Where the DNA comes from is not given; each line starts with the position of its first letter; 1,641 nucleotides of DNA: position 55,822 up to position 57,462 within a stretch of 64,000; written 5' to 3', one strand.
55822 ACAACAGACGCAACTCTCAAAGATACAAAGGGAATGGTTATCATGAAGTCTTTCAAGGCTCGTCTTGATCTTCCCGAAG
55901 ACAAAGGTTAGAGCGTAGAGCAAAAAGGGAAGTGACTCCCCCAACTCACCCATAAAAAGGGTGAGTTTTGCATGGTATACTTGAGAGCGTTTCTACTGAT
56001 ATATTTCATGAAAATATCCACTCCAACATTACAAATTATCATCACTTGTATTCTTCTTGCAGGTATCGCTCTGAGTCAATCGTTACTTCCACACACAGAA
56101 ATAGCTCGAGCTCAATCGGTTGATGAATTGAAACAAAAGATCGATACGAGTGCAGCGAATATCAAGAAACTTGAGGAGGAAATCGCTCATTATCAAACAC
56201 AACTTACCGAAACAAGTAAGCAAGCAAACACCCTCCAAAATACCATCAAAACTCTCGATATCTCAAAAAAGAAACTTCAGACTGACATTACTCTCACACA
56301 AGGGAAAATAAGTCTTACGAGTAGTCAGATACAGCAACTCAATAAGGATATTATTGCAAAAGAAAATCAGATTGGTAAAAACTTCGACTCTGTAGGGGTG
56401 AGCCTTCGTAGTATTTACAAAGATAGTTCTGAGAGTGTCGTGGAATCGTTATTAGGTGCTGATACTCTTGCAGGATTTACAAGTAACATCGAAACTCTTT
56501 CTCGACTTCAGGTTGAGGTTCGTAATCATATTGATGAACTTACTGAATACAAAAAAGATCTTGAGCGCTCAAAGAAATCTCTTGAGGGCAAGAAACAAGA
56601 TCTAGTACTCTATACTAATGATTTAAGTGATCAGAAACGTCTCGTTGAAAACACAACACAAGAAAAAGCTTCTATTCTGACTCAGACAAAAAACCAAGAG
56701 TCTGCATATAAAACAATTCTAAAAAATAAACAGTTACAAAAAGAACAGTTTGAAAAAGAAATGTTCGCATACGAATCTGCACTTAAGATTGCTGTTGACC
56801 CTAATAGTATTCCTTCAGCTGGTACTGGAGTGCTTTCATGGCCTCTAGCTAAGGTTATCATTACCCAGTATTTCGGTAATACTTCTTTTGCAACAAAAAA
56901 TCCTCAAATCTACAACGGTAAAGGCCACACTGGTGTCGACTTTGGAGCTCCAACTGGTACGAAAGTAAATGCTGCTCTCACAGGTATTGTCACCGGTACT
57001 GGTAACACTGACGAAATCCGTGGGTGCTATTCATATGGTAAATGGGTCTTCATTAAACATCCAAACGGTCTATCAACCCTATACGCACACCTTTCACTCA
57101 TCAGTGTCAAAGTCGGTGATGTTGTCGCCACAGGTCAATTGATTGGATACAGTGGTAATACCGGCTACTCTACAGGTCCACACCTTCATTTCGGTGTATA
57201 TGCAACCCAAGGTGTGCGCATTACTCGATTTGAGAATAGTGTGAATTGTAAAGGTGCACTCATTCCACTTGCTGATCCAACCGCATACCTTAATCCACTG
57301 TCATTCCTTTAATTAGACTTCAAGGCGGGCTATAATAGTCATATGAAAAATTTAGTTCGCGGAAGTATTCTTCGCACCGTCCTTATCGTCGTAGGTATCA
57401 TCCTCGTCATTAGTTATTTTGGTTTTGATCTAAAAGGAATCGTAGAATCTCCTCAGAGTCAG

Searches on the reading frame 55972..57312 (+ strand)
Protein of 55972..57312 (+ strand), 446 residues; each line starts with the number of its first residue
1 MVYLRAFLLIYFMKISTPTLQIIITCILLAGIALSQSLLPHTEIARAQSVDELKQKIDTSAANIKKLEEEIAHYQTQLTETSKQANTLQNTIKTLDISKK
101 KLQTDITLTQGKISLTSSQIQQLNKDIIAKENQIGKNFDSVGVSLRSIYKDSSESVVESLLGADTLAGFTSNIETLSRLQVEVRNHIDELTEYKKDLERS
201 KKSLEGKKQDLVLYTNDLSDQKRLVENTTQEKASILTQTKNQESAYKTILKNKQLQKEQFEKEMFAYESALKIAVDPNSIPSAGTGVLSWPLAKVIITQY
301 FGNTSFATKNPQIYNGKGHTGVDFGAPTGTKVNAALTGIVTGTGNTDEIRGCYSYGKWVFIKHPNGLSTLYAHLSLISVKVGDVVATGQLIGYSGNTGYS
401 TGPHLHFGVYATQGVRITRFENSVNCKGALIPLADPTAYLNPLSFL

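Call 8: search_protein_families(library=pfam, proteins=[window:55972-57312:+], max_evalue=0.001)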
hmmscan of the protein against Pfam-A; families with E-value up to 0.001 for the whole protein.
window:55972-57312:+ (446 aa): 4 families
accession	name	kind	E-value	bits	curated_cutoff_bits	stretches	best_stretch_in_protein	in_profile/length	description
PF01551.29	Peptidase_M23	-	3.8e-29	101.2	28.7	1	318-412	2-90/96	Peptidase family M23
PF25014.1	NET2A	-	0.00012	22.5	33.1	1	47-150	124-230/235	NET2A-like domain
PF09763.15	Sec3_CC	-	0.00028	21.2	27.1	1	46-134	26-117/133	Exocyst complex component Sec3, coiled-coil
PF06008.19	Laminin_I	-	0.00041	20.6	34.6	1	50-130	35-111/259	Laminin Domain I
